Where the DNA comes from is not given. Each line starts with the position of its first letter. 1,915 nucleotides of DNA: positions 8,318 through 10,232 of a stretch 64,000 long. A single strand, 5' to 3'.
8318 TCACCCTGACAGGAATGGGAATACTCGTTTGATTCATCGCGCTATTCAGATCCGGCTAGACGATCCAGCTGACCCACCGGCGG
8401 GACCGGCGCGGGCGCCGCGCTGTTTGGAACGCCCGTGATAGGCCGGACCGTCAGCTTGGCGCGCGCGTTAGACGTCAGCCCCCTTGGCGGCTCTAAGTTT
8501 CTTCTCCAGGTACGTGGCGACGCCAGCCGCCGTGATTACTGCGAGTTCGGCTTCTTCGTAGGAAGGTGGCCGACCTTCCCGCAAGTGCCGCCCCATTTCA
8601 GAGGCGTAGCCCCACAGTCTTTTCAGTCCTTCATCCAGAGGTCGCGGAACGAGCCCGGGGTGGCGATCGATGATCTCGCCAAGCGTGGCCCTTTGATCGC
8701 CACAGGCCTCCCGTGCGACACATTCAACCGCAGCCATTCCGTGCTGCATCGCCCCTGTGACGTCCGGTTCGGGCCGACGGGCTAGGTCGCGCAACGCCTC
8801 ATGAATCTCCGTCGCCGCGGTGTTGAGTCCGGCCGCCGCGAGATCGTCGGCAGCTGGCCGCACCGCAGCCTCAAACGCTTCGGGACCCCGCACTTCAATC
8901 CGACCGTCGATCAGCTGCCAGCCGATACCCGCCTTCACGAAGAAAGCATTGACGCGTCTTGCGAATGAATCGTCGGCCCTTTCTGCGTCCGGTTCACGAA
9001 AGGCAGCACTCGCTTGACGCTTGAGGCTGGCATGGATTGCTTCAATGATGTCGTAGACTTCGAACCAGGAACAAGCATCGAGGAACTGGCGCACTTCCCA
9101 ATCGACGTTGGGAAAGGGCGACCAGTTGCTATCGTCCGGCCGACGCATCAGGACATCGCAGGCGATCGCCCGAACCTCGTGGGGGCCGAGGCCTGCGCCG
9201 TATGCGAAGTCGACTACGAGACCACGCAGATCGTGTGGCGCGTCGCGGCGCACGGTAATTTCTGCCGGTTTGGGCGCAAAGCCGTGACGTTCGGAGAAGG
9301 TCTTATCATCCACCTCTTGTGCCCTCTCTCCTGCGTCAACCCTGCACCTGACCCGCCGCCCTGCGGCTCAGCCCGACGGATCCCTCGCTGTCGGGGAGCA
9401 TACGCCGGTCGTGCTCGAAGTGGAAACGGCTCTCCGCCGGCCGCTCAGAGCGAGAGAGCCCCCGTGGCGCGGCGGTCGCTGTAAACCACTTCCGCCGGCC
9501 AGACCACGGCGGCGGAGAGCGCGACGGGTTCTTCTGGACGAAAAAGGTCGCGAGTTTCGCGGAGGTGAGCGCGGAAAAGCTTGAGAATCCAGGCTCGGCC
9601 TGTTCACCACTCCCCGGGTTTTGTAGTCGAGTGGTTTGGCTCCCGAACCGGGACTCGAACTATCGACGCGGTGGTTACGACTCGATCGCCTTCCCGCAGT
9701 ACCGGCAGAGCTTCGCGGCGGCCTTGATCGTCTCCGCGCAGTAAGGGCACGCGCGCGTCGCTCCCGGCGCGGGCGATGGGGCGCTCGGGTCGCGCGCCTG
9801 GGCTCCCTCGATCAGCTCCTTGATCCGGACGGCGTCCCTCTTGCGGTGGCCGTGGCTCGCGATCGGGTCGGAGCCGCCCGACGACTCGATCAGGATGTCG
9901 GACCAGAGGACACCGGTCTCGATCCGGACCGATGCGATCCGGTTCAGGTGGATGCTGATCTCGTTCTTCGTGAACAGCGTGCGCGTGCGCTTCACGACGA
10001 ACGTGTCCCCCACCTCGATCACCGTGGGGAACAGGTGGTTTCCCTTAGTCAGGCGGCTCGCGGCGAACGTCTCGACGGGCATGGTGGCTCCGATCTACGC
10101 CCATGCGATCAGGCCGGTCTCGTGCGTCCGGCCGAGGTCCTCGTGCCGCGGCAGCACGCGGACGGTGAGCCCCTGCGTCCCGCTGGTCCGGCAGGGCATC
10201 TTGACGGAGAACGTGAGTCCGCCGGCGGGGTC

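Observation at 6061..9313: Three stacked, unrelated HEPN-family genes with no visible neutralising partner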

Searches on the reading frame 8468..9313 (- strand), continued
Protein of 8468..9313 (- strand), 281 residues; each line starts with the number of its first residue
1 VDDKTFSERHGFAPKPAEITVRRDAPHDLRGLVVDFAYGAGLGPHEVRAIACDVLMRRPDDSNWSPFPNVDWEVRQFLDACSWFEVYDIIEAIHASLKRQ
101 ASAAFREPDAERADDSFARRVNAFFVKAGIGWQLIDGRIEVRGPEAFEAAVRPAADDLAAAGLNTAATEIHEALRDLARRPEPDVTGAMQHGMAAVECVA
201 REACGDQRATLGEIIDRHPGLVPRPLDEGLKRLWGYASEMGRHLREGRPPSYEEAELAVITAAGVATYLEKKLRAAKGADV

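Call 94: search_dna_similar(query=window:8468-9313:-, collection=plasmids, mode=protein, max_rows=25)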
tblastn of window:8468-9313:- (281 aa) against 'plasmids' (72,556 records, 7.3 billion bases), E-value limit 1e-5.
Records with a match: 23; places in all: 25; records where one place covers at least 80% of the query: 19.
Best place of each record, by identity: <60% 23.
By first word of the organism name: Pseudomonas 8; Rhizobium 2; Roseivivax 2; Burkholderia 1; Phaeobacter 1; Methylocystis 1; Ensifer 1; Agrobacterium 1; Azotobacter 1; Xanthomonas 1; and 4 more.
By predicted mobility (MOB-suite, as given by PLSDB): non-mobilizable 11; conjugative 6; mobilizable 6.
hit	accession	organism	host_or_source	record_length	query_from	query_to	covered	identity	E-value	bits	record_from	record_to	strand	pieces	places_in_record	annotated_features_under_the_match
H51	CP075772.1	Pseudomonas aeruginosa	Homo sapiens,Cell culture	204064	5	272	95%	50.9%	6e-80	270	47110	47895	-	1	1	hypothetical protein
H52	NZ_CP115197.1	Pseudomonas aeruginosa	Homo sapiens,culture samples from human ...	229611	5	272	95%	50.9%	6e-80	270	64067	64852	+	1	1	AbiJ-NTD4 domain-containing protein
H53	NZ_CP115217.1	Pseudomonas aeruginosa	Homo sapiens,culture samples from human ...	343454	5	272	95%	50.9%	6e-80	270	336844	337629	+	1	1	AbiJ-NTD4 domain-containing protein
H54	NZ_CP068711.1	Burkholderia thailandensis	soil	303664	4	271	95%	50.4%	1e-69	240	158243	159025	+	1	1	AbiJ-NTD4 domain-containing protein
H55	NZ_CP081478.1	Pseudomonas aeruginosa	Homo sapiens,burn wound,burn wound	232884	5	272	95%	48.9%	8e-74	252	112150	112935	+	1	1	AbiJ-NTD4 domain-containing protein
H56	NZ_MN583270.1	Pseudomonas aeruginosa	-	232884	5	272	95%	48.9%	8e-74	252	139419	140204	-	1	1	AbiJ-NTD4 domain-containing protein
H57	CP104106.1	Phaeobacter sp. G2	cell culture,Emiliania huxleyi RCC1216 ...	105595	4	272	96%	46.5%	2e-61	216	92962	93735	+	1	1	hypothetical protein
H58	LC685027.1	Pseudomonas aeruginosa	-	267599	5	275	96%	45.6%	7e-70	241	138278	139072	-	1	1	hypothetical protein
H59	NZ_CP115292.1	Pseudomonas aeruginosa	Homo sapiens,culture samples from human ...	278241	5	275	96%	45.6%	7e-70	241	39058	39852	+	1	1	AbiJ-NTD4 domain-containing protein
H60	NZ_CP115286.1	Pseudomonas aeruginosa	Homo sapiens,culture samples from human ...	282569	5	275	96%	45.6%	7e-70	241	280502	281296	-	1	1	AbiJ-NTD4 domain-containing protein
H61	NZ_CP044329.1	Methylocystis rosea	-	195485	3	272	96%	44.9%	3e-60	213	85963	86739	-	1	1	AbiJ-NTD4 domain-containing protein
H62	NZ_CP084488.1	Ensifer adhaerens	cellculture,soil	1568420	1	278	99%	43.2%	1e-56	202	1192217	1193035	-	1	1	none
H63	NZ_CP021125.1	Rhizobium sp. Kim5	Phaseolus vulgaris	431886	3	272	96%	43.2%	5e-54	195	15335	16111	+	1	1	AbiJ-NTD4 domain-containing protein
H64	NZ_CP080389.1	Agrobacterium cucumeris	Cucumber,pure bacterial ...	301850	3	272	96%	42.8%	2e-52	190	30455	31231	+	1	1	AbiJ-NTD4 domain-containing protein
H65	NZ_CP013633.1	Rhizobium sp. N324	Phaseolus vulgaris,Whole ...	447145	3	272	96%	42.4%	2e-50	185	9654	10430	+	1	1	AbiJ-NTD4 domain-containing protein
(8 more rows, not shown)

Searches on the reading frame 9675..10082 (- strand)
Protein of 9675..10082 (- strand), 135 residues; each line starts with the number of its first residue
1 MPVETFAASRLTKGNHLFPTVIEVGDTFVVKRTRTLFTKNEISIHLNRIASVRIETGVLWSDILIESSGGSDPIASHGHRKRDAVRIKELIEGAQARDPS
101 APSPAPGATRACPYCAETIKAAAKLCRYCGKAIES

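Call 3: search_protein_families(library=pfam, proteins=[window:9675-10082:-], max_evalue=0.1)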
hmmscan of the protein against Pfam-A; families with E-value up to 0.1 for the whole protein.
window:9675-10082:- (135 aa): 7 families
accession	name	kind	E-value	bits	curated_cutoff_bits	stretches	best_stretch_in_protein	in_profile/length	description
PF10571.15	UPF0547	-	3.7e-06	27.4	29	1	111-130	2-21/26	Uncharacterised protein family UPF0547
PF13248.11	Zn_ribbon_3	-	1.6e-05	24.6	27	1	109-131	2-24/26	zinc-ribbon domain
PF12773.13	DZR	-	0.0011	19.5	27.3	1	109-130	24-45/45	Double zinc ribbon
PF13240.11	Zn_Ribbon_1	-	0.0033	17.6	25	1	112-132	2-22/23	zinc-ribbon domain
PF03703.20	bPH_2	-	0.0062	17.2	22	1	23-91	7-78/78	Bacterial PH domain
PF24463.1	DUF7577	-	0.026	14.6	28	1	109-132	2-25/27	Domain of unknown function (DUF7577)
PF18912.6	DZR_2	-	0.033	14.5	27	1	111-132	9-30/56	Double zinc ribbon domain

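Call 4: search_protein_families(library=padloc, proteins=[window:9675-10082:-], max_evalue=0.1)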
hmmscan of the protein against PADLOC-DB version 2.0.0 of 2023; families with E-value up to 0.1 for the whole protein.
window:9675-10082:- (135 aa): 0 families

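Call 5: search_protein_families(library=ncbifam, proteins=[window:9675-10082:-], max_evalue=0.1)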
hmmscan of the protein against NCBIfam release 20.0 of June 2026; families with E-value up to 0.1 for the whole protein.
window:9675-10082:- (135 aa): 0 families
